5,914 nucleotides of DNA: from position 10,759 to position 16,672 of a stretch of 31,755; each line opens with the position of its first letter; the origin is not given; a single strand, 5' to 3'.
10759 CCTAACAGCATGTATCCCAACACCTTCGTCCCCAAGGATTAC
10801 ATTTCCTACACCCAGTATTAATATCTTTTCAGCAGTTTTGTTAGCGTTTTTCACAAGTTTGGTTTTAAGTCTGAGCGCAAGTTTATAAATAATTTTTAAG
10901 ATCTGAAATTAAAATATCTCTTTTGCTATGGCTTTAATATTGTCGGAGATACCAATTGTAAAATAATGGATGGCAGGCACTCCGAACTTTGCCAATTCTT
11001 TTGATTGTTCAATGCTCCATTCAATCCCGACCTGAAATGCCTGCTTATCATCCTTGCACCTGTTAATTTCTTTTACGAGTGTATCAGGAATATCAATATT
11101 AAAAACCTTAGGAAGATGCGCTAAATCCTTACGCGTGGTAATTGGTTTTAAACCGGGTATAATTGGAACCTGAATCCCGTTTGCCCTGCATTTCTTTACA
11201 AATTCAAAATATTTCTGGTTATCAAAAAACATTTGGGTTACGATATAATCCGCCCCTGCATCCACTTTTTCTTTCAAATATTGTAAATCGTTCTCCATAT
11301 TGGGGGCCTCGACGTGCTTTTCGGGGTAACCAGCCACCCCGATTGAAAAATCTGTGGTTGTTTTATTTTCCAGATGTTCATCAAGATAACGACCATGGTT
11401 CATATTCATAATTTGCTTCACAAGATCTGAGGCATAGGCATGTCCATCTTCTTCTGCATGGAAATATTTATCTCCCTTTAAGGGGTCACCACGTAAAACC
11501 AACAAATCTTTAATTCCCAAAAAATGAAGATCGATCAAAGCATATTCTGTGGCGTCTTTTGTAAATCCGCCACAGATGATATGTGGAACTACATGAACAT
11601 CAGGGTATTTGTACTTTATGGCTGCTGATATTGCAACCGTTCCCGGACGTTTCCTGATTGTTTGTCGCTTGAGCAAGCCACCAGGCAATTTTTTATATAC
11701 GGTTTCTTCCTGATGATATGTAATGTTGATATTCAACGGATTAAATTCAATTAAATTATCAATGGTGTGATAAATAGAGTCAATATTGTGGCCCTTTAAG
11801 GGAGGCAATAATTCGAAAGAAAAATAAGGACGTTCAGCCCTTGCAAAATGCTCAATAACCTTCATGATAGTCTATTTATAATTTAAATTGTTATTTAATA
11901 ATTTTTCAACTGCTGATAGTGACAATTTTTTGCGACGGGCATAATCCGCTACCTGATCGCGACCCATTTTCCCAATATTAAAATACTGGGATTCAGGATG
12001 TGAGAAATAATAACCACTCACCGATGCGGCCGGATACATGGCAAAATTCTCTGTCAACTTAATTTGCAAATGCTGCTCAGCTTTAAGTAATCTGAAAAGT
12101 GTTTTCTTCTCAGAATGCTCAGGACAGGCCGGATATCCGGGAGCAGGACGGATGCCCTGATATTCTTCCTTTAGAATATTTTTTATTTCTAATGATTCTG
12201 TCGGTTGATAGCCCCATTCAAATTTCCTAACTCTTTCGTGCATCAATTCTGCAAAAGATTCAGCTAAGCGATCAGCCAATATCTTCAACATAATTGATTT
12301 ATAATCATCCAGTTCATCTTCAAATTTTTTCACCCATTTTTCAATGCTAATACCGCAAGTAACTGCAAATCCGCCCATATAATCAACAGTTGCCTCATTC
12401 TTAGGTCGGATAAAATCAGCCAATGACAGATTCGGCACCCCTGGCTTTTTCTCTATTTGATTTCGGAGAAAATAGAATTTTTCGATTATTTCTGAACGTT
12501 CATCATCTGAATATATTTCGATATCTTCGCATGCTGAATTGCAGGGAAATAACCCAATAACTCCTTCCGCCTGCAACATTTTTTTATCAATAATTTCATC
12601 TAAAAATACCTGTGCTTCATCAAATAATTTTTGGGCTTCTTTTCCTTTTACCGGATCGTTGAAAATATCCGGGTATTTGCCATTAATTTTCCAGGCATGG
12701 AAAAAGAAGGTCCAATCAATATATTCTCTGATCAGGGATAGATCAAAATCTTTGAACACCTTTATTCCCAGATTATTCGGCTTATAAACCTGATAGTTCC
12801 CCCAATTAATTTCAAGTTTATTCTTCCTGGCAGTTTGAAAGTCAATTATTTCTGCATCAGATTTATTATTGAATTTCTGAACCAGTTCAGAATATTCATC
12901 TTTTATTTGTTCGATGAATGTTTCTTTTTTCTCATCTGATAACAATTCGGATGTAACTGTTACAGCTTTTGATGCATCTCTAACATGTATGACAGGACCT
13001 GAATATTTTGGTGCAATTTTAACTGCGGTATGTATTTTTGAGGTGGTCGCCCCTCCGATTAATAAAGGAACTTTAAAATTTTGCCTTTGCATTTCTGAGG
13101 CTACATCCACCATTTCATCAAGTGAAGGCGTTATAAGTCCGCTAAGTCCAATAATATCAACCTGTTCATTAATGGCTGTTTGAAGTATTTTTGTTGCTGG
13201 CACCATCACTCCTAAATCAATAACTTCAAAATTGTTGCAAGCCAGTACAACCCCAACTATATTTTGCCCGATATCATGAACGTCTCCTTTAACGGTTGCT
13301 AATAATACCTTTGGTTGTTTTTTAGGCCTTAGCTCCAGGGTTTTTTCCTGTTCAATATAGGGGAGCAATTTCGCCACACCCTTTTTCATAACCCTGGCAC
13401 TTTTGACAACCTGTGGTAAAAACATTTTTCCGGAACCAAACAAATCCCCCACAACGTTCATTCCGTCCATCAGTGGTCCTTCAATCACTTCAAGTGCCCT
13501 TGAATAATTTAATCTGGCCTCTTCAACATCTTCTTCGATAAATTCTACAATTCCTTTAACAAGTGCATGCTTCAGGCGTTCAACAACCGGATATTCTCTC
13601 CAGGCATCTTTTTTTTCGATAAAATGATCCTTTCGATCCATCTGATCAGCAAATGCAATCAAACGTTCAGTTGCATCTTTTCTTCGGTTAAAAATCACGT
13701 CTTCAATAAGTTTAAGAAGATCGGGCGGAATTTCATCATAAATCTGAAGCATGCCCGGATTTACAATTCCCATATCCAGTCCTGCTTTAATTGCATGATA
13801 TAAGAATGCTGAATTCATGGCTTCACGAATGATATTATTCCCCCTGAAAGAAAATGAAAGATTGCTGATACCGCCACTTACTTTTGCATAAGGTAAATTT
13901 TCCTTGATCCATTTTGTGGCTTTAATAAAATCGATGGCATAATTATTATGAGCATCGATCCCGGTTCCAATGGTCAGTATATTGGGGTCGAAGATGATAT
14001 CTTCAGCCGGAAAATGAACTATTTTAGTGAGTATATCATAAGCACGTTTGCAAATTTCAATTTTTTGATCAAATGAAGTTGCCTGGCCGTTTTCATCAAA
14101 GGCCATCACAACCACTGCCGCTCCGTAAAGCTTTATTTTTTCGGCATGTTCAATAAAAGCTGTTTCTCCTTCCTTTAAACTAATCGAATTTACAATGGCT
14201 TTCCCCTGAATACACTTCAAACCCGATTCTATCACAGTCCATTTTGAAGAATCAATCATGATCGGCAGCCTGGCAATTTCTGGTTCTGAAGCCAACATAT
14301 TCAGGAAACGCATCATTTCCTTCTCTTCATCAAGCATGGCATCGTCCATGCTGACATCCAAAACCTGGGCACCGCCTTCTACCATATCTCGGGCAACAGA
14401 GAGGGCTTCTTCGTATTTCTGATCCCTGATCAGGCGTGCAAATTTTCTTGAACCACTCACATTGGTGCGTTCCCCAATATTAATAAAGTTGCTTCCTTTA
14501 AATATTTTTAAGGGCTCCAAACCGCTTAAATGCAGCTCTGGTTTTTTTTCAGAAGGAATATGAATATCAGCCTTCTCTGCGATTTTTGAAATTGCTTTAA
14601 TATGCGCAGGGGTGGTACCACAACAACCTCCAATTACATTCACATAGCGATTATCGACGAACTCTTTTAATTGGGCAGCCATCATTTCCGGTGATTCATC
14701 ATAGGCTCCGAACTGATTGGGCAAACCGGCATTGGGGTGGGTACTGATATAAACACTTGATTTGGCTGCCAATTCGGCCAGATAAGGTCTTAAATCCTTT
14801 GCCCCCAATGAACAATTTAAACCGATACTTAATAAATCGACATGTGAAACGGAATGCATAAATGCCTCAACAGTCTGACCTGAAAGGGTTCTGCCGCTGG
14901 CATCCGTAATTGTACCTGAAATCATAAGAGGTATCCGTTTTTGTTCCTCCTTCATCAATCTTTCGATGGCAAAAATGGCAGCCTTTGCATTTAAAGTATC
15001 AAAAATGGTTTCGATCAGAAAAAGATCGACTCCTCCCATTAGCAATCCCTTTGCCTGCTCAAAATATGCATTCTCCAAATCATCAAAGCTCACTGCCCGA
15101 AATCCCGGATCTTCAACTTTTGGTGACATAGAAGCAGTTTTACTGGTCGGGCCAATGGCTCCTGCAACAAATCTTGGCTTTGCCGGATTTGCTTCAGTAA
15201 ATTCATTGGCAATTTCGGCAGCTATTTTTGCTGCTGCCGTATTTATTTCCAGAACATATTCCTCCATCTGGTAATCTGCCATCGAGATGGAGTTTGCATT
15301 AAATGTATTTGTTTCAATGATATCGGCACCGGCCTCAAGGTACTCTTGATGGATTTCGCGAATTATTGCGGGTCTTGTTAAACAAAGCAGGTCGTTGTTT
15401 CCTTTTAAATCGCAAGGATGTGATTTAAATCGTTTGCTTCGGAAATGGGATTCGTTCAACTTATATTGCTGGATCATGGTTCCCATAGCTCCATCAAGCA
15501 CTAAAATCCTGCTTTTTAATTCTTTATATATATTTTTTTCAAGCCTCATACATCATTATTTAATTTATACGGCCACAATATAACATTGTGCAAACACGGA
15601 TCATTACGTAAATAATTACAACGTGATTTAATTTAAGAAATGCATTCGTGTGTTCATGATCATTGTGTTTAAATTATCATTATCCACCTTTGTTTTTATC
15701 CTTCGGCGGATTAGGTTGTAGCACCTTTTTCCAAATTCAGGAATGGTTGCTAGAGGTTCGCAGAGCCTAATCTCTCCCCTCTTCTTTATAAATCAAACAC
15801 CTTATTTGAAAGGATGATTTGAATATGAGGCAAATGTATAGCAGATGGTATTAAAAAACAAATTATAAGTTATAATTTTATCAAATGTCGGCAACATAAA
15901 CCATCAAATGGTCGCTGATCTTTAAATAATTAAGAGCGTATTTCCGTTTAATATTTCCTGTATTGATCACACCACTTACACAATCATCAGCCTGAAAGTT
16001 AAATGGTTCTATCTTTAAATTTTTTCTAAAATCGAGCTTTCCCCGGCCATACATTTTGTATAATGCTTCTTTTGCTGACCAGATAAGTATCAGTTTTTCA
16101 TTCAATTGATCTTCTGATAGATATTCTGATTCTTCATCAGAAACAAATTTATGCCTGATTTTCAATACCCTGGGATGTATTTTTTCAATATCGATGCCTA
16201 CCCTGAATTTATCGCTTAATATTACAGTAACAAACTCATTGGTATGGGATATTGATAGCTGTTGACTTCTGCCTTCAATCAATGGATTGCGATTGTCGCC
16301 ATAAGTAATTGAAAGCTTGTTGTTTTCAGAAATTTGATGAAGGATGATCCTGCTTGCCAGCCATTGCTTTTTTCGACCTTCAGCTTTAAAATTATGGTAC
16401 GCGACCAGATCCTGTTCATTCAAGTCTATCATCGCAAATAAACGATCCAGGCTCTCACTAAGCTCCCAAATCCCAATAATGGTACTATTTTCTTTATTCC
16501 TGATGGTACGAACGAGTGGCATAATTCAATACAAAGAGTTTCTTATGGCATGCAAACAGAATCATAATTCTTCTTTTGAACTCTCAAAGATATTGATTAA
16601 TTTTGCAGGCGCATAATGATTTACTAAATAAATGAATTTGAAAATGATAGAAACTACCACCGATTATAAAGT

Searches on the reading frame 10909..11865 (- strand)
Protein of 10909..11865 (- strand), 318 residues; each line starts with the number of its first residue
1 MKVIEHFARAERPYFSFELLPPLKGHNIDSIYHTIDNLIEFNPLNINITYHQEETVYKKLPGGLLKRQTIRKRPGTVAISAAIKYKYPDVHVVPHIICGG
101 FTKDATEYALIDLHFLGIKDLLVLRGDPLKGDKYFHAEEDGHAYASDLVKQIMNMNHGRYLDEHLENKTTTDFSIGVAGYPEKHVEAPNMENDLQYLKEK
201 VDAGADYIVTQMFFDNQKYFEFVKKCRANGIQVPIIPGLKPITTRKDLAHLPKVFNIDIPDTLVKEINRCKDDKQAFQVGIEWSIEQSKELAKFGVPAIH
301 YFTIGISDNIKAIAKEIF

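Call 17: search_protein_families(library=pfam, proteins=[window:10909-11865:-], max_evalue=0.001)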
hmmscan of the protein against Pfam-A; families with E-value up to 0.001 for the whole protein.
window:10909-11865:- (318 aa): 1 family
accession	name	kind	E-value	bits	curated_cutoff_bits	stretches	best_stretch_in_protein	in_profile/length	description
PF02219.23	MTHFR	-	1.1e-64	219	24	1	5-316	3-285/287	Methylenetetrahydrofolate reductase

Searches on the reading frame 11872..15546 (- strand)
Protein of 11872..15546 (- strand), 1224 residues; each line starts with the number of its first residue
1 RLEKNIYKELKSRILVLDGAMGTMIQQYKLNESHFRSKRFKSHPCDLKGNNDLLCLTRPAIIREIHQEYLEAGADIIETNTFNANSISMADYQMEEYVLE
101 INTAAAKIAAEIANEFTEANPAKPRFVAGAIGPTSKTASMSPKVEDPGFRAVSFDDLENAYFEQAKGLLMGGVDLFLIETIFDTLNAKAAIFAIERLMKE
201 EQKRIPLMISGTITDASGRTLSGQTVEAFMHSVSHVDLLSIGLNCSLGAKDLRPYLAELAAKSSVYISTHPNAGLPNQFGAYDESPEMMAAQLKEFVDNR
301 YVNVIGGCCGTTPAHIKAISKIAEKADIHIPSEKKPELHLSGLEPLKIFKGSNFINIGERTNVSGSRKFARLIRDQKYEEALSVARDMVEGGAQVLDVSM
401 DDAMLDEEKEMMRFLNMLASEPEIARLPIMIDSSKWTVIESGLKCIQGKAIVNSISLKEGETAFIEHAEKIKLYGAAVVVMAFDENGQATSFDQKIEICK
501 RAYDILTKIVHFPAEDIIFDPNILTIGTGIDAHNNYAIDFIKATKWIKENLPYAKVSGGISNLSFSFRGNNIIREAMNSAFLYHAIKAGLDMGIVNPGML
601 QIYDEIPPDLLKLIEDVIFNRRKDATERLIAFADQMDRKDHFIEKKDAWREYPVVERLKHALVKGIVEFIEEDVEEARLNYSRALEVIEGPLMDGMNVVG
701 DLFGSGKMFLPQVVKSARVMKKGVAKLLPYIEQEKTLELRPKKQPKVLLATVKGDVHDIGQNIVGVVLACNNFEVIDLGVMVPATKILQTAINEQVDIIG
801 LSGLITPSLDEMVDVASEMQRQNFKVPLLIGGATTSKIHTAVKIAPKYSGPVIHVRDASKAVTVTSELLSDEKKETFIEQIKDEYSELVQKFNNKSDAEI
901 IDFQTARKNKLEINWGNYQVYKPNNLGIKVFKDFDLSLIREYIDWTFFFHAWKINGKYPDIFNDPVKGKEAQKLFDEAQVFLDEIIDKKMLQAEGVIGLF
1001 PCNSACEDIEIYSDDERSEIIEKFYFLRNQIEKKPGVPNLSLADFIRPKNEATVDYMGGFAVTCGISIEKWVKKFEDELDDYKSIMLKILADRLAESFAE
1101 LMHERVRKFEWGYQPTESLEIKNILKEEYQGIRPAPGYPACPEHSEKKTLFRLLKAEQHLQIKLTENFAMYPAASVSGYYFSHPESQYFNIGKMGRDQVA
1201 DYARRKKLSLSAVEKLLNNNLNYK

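Call 51: search_protein_families(library=pfam, proteins=[window:11872-15546:-], max_evalue=0.001)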
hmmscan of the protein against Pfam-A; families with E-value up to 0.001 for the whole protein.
window:11872-15546:- (1224 aa): 5 families
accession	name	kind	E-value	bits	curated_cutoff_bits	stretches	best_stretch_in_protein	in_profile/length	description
PF02965.22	Met_synt_B12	-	9.2e-121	402.9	25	1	936-1207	2-273/273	Vitamin B12 dependent methionine synthase, activation domain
PF02574.22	S-methyl_trans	-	4.5e-98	329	22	1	15-321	1-281/283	Homocysteine S-methyltransferase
PF00809.28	Pterin_bind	-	1.2e-59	202.3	25.5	1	358-596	1-244/244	Pterin binding enzyme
PF02607.22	B12-binding_2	-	1.1e-24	86.8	23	1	655-727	2-73/74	B12 binding domain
PF02310.24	B12-binding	-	8.3e-19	68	32.1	1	746-836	2-92/121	B12 binding domain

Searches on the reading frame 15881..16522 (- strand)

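Call 18: search_protein_families(library=pfam, proteins=[window:15881-16522:-], max_evalue=0.001)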
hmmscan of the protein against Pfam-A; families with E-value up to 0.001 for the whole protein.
window:15881-16522:- (213 aa): 1 family
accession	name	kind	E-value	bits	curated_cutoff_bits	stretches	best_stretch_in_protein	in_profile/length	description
PF01648.25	ACPS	-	4.6e-13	49.6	25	1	107-172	1-75/111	4'-phosphopantetheinyl transferase superfamily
